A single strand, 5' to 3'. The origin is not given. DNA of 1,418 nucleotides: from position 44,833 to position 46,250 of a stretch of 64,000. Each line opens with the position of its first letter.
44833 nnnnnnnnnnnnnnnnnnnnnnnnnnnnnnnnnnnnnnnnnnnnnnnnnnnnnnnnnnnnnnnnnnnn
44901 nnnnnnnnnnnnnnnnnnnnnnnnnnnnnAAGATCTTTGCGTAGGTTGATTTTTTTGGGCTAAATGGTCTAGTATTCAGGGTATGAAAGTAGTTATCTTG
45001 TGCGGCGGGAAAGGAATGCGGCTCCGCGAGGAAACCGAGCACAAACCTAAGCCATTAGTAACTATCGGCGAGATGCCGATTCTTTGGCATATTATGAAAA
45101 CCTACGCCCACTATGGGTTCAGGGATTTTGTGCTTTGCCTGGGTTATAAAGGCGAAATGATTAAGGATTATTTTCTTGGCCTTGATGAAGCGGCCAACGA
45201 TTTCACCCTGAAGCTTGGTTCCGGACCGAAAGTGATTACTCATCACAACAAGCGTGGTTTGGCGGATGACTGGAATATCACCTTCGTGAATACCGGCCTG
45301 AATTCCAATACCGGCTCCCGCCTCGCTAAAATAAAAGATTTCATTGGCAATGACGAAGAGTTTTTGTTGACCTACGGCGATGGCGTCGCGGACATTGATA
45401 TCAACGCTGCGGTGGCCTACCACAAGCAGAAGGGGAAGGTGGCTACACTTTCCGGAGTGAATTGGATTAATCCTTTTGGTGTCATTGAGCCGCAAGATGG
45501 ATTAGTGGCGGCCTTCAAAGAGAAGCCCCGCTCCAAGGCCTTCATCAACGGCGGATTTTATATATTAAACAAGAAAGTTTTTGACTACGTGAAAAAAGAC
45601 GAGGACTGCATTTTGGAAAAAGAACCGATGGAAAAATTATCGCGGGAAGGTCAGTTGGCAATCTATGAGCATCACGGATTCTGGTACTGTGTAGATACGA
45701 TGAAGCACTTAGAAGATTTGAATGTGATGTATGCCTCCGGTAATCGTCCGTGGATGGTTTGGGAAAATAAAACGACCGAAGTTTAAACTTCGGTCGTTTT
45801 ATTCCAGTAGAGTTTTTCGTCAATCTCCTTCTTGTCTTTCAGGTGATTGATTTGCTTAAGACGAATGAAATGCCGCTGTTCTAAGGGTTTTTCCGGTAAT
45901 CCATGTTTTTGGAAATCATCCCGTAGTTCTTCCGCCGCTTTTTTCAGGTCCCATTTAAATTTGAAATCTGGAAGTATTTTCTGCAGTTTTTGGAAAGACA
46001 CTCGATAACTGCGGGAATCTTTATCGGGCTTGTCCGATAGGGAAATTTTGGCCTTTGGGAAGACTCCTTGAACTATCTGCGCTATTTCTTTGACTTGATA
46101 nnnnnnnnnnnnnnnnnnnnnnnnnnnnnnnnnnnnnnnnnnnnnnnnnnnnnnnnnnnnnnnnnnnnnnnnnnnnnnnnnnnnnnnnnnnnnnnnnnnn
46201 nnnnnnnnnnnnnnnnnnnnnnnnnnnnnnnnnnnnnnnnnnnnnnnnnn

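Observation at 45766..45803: Dual-coding palindromic terminator: two convergent genes end in the same 38-bp perfect palindrome and share the C-terminal peptide NKTTEV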

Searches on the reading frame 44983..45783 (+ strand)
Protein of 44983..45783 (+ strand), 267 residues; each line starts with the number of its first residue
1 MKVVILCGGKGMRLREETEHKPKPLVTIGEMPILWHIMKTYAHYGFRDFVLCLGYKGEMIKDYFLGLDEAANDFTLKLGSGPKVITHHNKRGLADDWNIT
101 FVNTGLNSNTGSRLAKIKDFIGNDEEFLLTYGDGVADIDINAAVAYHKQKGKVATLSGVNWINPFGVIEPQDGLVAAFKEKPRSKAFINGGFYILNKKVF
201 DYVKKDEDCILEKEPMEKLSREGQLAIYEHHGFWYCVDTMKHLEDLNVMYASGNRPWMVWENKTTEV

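Call 7: search_protein_families(library=pfam, proteins=[window:44983-45783:+])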
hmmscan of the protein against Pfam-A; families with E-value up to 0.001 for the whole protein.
window:44983-45783:+ (267 aa): 2 families
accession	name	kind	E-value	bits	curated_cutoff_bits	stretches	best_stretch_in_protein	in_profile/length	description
PF00483.29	NTP_transferase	-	1.8e-23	83.8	21.2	1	2-248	1-240/245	Nucleotidyl transferase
PF12804.13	NTP_transf_3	-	5.2e-06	27.2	27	1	3-56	1-49/160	MobA-like NTP transferase domain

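Call 8: search_protein_families(library=ncbifam, proteins=[window:44983-45783:+])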
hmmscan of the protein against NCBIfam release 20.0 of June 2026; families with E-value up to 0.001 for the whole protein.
window:44983-45783:+ (267 aa): 22 families
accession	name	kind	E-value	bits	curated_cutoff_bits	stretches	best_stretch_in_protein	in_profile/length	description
TIGR02623.1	G1P_cyt_trans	equivalog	3.7e-87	292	300.25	1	1-260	1-255/255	glucose-1-phosphate cytidylyltransferase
TIGR03992.1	Arch_glmU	subfamily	8.4e-27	94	292.1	2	1-65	1-65/393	bifunctional sugar-1-phosphate nucleotidylyltransferase/acetyltransferase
NF052502.1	man1P_GTase_Rv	exception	1.8e-21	76.4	440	2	2-64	2-64/352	mannose-1-phosphate guanylyltransferase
NF049965.1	GlMnHpPGnyltfHddC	equivalog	8.5e-19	68.1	300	2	1-64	1-64/221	D-glycero-D-manno-heptose 1-phosphate guanosyltransferase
NF045761.1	NAMPUrTaseMurU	equivalog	1.4e-18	67.6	250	2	1-63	1-63/226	N-acetylmuramate alpha-1-phosphate uridylyltransferase MurU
NF041313.1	UDPGP_AglF_Halo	equivalog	1.5e-17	63.8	400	1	1-64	1-64/234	UTP--glucose-1-phosphate uridylyltransferase AglF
NF041173.1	Sug_nt_acttase_Thmprot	equivalog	3.5e-15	55.9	600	1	1-248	1-225/405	bifunctional sugar-1-phosphate nucleotidylyltransferase/acetyltransferase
TIGR01208.1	rmlA_long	equivalog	4.3e-14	52.2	320.25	1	2-205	1-184/353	glucose-1-phosphate thymidylyltransferase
TIGR02091.1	glgC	equivalog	1.2e-09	37.8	424.9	1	124-263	113-272/364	glucose-1-phosphate adenylyltransferase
NF041135.1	IPPtranDIPPsyn_Thcocales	equivalog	5.1e-09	35.6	580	1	1-57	1-53/419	bifunctional L-myo-inositol-1-phosphate cytidylyltransferase/CDP-L-myo-inositol myo-inositolphosphotransferase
TIGR01099.1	galU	equivalog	3e-08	33.6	326.8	1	1-206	2-217/261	UTP--glucose-1-phosphate uridylyltransferase GalU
NF003670.0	PRK05293.1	equivalog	5.3e-08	32.2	470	1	125-256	119-264/382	glucose-1-phosphate adenylyltransferase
TIGR01173.1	glmU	equivalog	1.2e-07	31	366.85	1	1-66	1-63/452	bifunctional UDP-N-acetylglucosamine diphosphorylase/glucosamine-1-phosphate N-acetyltransferase GlmU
NF002772.0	PRK02862.1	equivalog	8.3e-06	24.8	537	0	4-29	7-32/429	glucose-1-phosphate adenylyltransferase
NF002023.0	PRK00844.1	subfamily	9.3e-06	24.7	458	0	132-188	126-187/408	glucose-1-phosphate adenylyltransferase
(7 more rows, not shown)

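Call 11: find_homologous_proteins(query=window:44983-45783:+)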
Query window:44983-45783:+ (267 aa): 7996 proteins with E <= 0.001 among 8000 candidates; the best 120 are listed.
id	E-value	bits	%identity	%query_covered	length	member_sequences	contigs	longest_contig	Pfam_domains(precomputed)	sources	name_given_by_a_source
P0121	7.7e-184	627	100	100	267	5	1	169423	PF00483.30,PF12804.14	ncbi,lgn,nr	ncbi:MAG: glucose-1-phosphate cytidylyltransferase [bacterium]|nr:glucose-1-phosphate cytidylyltrans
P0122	1.7e-145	502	79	98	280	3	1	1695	PF00483.30,PF12804.14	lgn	-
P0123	2.0e-133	462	71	97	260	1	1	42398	PF00483.30,PF12804.14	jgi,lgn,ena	-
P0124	1.2e-130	453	70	100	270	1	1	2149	PF00483.30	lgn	-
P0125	2.3e-126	439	72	94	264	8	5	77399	PF00483.30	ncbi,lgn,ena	-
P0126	2.4e-124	432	69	96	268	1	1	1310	PF00483.30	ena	-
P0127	7.6e-123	427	67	99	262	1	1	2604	PF00483.30,PF12804.14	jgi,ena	-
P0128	8.6e-122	424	71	94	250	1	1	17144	PF00483.30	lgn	-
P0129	2.8e-119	416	65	99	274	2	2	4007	PF00483.30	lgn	-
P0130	1.1e-117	410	66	98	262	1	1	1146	PF00483.30,PF12804.14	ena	-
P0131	3.9e-115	402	63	98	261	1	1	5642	PF00483.30,PF12804.14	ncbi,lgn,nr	ncbi:MAG: glucose-1-phosphate cytidylyltransferase [bacterium]|nr:glucose-1-phosphate cytidylyltrans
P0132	5.3e-113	395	63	98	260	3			PF00483.30,PF12804.14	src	-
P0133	1.3e-112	394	61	98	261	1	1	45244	PF00483.30,PF12804.14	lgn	-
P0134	1.1e-111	391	60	98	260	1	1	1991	PF00483.30,PF12804.14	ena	-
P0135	6.5e-110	385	60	98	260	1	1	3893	PF00483.30,PF12804.14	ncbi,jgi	jgi:glucose-1-phosphate cytidylyltransferase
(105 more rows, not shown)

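Call 31: find_encoding_contigs(protein=P0122, flank=3000, max_places=4)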
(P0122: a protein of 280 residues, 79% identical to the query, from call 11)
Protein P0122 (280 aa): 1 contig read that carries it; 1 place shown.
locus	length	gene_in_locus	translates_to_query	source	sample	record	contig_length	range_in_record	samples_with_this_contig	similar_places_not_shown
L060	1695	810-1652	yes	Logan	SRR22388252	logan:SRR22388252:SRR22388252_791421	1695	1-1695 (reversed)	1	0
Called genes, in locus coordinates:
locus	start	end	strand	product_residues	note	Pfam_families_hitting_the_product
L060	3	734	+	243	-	?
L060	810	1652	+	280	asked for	PF00483:NTP_transferase, PF12804:NTP_transf_3 (faint)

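Call 49: list_cluster_members(proteins=[P0121, P0001])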
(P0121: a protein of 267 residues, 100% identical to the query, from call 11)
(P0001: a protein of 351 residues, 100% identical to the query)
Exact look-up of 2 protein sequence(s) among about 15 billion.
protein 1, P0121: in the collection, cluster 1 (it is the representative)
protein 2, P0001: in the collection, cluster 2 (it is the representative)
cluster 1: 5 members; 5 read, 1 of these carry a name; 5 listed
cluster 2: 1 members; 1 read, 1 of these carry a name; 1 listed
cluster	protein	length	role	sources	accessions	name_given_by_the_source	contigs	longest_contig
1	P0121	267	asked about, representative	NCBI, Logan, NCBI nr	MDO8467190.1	MAG: glucose-1-phosphate cytidylyltransferase [bacterium] | glucose-1-phosphate cytidylyltransferase [bacterium]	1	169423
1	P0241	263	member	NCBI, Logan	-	-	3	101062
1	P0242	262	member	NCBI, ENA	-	-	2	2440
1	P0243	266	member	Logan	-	-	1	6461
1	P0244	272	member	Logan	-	-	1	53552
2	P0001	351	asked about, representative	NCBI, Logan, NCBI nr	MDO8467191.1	MAG: SDR family oxidoreductase [bacterium] | SDR family oxidoreductase [bacterium]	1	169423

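Call 50: search_solved_structures(query=window:44983-45783:+, show_alignments=1)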
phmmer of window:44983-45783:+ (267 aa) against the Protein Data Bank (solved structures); distinct sequences matched with E-value up to 0.001: 26.
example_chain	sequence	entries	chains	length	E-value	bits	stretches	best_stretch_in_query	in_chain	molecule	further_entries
1tzf_A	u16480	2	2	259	2.7e-71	243.3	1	2-261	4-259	Glucose-1-phosphate cytidylyltransferase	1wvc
8x7s_B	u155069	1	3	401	1.5e-18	70.2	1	1-219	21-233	UTP--glucose-1-phosphate uridylyltransferase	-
7whr_B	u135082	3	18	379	1.6e-16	63.6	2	110-240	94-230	Nucleotidyl transferase family protein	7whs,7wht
7d72_K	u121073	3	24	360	1.6e-16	63.5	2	110-239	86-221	Mannose-1-phosphate guanyltransferase beta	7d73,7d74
8yre_D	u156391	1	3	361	4.4e-15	58.9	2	113-238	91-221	Mannose-1-phosphate guanylyltransferase 1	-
7x8j_A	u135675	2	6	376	4.9e-15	58.7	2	114-238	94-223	Mannose-1-phosphate guanylyltransferase 1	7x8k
3hl3_A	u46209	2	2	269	1.7e-11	47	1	112-247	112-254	Glucose-1-phosphate thymidylyltransferase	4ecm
6jq8_A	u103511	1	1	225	3.6e-09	39.5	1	3-65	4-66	Putative 6-deoxy-D-mannoheptose pathway protein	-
5xhw_A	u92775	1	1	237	9.1e-09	38.1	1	3-65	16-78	Putative 6-deoxy-D-mannoheptose pathway protein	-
4y7t_A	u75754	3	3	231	3.4e-07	33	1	1-64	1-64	Nucleotidyl transferase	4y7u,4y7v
8hhd_A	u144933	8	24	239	3.2e-06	29.8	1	1-64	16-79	Nucleotidyl transferase | N-acetylmuramate alpha-1-phosphate uridylyltransferase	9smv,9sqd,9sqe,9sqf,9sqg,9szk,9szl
2ggo_A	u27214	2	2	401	5.8e-06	28.9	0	156-247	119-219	401aa long hypothetical glucose-1-phosphate thymidylyltransferase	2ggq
7o2n_A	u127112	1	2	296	7.5e-06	28.6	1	2-136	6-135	Probable UTP--glucose-1-phosphate uridylyltransferase YngB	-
7b1r_A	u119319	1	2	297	7.5e-06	28.6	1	2-136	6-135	Probable UTP--glucose-1-phosphate uridylyltransferase YngB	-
1jyk_A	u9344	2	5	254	7.7e-06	28.5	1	2-63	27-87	CTP:phosphocholine Cytidylyltransferase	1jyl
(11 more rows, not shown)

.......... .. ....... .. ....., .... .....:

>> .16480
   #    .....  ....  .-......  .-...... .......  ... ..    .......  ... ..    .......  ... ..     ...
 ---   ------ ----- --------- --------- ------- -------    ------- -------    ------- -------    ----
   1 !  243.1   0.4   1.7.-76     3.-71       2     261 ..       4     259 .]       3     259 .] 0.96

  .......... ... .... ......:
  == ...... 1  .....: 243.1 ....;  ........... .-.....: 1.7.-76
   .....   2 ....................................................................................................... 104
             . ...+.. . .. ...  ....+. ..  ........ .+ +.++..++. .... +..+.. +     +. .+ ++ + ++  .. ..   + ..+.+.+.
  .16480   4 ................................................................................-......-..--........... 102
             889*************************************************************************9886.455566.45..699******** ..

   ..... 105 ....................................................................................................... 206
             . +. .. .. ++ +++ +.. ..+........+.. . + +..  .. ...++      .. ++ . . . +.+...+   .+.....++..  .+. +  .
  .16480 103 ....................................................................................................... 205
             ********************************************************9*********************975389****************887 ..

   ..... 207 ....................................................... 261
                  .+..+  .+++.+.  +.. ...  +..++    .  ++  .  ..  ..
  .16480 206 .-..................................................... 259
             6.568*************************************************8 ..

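Call 53: find_encoding_contigs(protein=P0242, flank=3000, max_places=3)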
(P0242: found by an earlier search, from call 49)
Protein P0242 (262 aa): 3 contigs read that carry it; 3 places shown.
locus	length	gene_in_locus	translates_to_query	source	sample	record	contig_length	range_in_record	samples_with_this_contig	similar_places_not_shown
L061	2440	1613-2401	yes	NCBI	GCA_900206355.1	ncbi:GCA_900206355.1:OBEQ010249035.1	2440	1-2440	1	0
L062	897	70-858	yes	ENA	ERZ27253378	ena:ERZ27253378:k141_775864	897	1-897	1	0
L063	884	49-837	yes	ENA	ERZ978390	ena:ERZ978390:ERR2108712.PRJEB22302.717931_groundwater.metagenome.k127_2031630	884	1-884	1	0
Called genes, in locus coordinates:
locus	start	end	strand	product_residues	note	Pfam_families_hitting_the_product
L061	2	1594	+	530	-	?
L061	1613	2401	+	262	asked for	PF00483:NTP_transferase, PF12804:NTP_transf_3 (weak)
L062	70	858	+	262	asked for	PF00483:NTP_transferase, PF12804:NTP_transf_3 (weak)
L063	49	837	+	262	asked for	PF00483:NTP_transferase, PF12804:NTP_transf_3 (weak)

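Call 54: find_encoding_contigs(protein=P0243, flank=3000, max_places=3)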
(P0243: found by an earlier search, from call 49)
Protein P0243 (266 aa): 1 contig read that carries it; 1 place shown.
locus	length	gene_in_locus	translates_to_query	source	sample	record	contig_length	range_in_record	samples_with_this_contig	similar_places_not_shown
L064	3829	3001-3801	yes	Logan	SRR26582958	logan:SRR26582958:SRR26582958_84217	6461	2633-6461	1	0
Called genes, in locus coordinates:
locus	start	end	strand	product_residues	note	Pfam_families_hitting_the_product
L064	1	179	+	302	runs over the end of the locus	PF01522:Polysacc_deac_1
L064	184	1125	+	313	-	PF01522:Polysacc_deac_1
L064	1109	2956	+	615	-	-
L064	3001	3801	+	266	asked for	PF00483:NTP_transferase, PF12804:NTP_transf_3 (weak)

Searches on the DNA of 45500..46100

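Call 37: search_rna_families(source=window, start=45500, end=46100, threshold=evalue, max_evalue=10)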
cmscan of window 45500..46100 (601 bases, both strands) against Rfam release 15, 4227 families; matches with E-value up to 10: 21.
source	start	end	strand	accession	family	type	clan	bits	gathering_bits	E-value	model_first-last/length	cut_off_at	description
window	45768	45866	-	RF02728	HrrF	Gene; sRNA;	-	35.3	77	0.00019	1-116/116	no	Haemophilus regulatory RNA responsive to iron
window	45764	45828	-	RF02074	STnc240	Gene; sRNA;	-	30.9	55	0.012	1-77/77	no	Enterobacterial sRNA STnc240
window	45765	45878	-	RF02434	SpF39_sRNA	Gene; sRNA;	-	30.9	60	0.054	1-109/109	no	Streptococcus sRNA SpF39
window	45660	45801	+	RF02728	HrrF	Gene; sRNA;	-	30.5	77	0.0022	1-116/116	no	Haemophilus regulatory RNA responsive to iron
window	45719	45805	+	RF02074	STnc240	Gene; sRNA;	-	25.5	55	0.18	1-77/77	no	Enterobacterial sRNA STnc240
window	45762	45880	-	RF02053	STnc430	Gene; sRNA;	-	22.8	47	0.31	1-162/162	no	Enterobacterial sRNA STnc430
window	45709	45804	+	RF02434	SpF39_sRNA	Gene; sRNA;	-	22.3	60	2.7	1-109/109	no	Streptococcus sRNA SpF39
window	45754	45816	-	RF04128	MIR8562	Gene; miRNA;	-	21.6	211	0.11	81-162/242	no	MIR8562 microRNA precursor family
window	45764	45804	+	RF04157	MIR9486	Gene; miRNA;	-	20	100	0.22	1-119/119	no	MIR9486 microRNA precursor family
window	45757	45812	-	RF02362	Yfr10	Gene; sRNA;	-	19.4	43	2.9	1-78/78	no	Cyanobacterial functional RNA 10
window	45765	45816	+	RF04128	MIR8562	Gene; miRNA;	-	19.3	211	0.37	93-162/242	no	MIR8562 microRNA precursor family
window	45766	45803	+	RF03714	MIR774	Gene; miRNA;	-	19.1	80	0.73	1-98/98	no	MIR774 microRNA precursor family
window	45766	45803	-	RF03714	MIR774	Gene; miRNA;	-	19.1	80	0.73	1-98/98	no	MIR774 microRNA precursor family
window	45761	45832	+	RF02579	tsr26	Gene; sRNA;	-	18.3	141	4.6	1-122/122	no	S. aureus tsr26 small RNA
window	45765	45804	+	RF00729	mir-278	Gene; miRNA;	-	17.5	55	0.28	1-75/75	no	mir-278 microRNA precursor family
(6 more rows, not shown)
